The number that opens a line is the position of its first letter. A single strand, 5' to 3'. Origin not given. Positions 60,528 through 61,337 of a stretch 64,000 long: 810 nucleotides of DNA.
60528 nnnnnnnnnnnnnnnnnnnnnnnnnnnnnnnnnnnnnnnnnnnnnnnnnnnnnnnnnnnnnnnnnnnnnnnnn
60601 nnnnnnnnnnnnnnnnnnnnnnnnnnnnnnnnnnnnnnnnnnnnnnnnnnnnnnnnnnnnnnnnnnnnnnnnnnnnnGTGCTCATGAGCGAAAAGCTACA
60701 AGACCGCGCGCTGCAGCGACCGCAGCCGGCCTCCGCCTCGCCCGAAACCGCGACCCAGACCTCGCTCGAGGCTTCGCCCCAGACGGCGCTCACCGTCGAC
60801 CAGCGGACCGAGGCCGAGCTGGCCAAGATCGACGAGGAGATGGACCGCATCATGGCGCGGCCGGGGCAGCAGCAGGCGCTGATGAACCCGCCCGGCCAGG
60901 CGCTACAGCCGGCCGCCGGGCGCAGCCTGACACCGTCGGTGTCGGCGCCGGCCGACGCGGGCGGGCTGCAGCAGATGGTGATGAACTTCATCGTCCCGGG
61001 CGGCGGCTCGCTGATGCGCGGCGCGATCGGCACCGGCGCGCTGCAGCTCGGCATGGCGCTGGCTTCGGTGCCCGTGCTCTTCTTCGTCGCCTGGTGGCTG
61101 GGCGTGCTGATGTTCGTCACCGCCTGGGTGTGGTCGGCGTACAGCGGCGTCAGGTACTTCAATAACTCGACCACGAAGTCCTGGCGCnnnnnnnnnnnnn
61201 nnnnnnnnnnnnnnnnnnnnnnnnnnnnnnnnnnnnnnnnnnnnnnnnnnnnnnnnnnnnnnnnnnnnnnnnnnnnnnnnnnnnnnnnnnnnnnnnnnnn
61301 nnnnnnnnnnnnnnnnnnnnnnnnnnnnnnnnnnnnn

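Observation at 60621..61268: Small tail-anchor-like membrane protein gene bracketed by AT-rich direct repeats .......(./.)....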

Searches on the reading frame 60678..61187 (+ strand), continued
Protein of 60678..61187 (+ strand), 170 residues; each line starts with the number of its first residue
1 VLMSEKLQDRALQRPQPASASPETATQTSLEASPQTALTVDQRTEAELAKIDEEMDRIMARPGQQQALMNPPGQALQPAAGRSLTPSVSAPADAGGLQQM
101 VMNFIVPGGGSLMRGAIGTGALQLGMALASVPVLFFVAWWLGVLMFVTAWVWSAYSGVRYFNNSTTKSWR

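Call 64: find_encoding_contigs(protein=P0138, flank=4000, max_places=1)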
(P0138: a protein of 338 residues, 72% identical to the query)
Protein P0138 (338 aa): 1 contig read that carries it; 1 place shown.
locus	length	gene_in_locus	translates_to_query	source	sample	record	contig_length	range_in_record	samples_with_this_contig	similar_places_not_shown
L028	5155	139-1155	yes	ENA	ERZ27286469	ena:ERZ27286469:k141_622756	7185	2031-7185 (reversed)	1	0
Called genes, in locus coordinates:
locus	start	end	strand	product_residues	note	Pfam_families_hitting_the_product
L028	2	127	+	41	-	?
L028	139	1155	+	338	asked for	PF02634:FdhD-NarQ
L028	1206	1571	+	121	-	PF03544:TonB_C (weak)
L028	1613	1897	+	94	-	PF02609:Exonuc_VII_S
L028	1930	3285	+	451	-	PF00206:Lyase_1, PF10397:ADSL_C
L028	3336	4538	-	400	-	PF00155:Aminotran_1_2, PF00266:Aminotran_5 (faint), PF01041:DegT_DnrJ_EryC1 (weak), PF01053:Cys_Met_Meta_PP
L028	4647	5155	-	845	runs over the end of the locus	?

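Call 65: find_encoding_contigs(protein=P0139, flank=4000, max_places=1)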
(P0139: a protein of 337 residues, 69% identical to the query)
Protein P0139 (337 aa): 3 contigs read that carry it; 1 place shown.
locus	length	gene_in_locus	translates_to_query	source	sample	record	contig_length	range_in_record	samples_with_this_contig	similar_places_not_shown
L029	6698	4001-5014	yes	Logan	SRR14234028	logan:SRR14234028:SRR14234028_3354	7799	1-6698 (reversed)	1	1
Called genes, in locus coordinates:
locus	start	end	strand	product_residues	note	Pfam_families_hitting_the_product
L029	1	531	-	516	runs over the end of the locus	-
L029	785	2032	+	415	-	PF12832:MFS_1_like (faint), PF13347:MFS_2 (faint), PF00083:Sugar_tr, PF07690:MFS_1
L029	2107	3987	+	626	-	PF00773:RNB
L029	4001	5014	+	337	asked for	PF02634:FdhD-NarQ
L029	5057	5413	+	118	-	PF03544:TonB_C (weak)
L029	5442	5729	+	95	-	PF02609:Exonuc_VII_S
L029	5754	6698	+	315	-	?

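Call 66: find_encoding_contigs(protein=P0142, flank=6000, max_places=1)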
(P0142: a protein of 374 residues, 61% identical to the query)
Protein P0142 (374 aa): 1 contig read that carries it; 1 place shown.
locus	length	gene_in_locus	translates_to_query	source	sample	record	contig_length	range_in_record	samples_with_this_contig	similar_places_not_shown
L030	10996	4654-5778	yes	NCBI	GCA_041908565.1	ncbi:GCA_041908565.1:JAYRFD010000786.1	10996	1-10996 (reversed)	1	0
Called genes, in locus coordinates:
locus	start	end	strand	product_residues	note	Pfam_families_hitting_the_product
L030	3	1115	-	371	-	?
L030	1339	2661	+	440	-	PF00083:Sugar_tr, PF07690:MFS_1, PF12832:MFS_1_like (faint), PF13347:MFS_2 (faint), PF07690:MFS_1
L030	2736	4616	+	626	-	PF00773:RNB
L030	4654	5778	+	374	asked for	PF02634:FdhD-NarQ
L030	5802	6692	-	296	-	PF03372:Exo_endo_phos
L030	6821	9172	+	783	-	PF16313:DUF4953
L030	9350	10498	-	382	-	-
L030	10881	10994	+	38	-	?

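Call 67: find_encoding_contigs(protein=P0145, flank=6000, max_places=1)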
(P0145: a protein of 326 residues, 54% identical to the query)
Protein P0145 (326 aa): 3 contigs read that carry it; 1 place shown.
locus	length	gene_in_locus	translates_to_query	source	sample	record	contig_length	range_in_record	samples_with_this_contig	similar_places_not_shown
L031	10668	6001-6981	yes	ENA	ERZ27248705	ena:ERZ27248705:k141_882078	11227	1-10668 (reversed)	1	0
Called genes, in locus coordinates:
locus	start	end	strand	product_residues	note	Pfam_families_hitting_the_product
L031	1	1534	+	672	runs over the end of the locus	PF00069:Pkinase, PF03109:ABC1 (faint), PF07714:PK_Tyr_Ser-Thr, PF01636:APH (faint)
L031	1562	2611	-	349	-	PF01926:MMR_HSR1 (weak), PF06071:YchF-GTPase_C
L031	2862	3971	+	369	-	PF20245:DUF6600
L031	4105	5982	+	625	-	PF00773:RNB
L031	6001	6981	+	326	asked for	PF02634:FdhD-NarQ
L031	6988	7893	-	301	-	PF03372:Exo_endo_phos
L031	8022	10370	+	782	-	PF16313:DUF4953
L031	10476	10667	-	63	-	?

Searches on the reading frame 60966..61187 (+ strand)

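Call 30: search_protein_families(library=pfam, proteins=[window:60966-61187:+], max_evalue=10)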
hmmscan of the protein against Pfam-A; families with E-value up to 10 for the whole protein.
window:60966-61187:+ (74 aa): 3 families
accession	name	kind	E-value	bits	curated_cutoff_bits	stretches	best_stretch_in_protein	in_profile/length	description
PF02656.20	DUF202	-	0.42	11.5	23.4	1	16-67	18-65/68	Domain of unknown function (DUF202)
PF14235.11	DUF4337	-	1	9.9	27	1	20-59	118-156/161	Domain of unknown function (DUF4337)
PF15795.10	Spec3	-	1.3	10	27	1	4-64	15-81/85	Ectodermal ciliogenesis protein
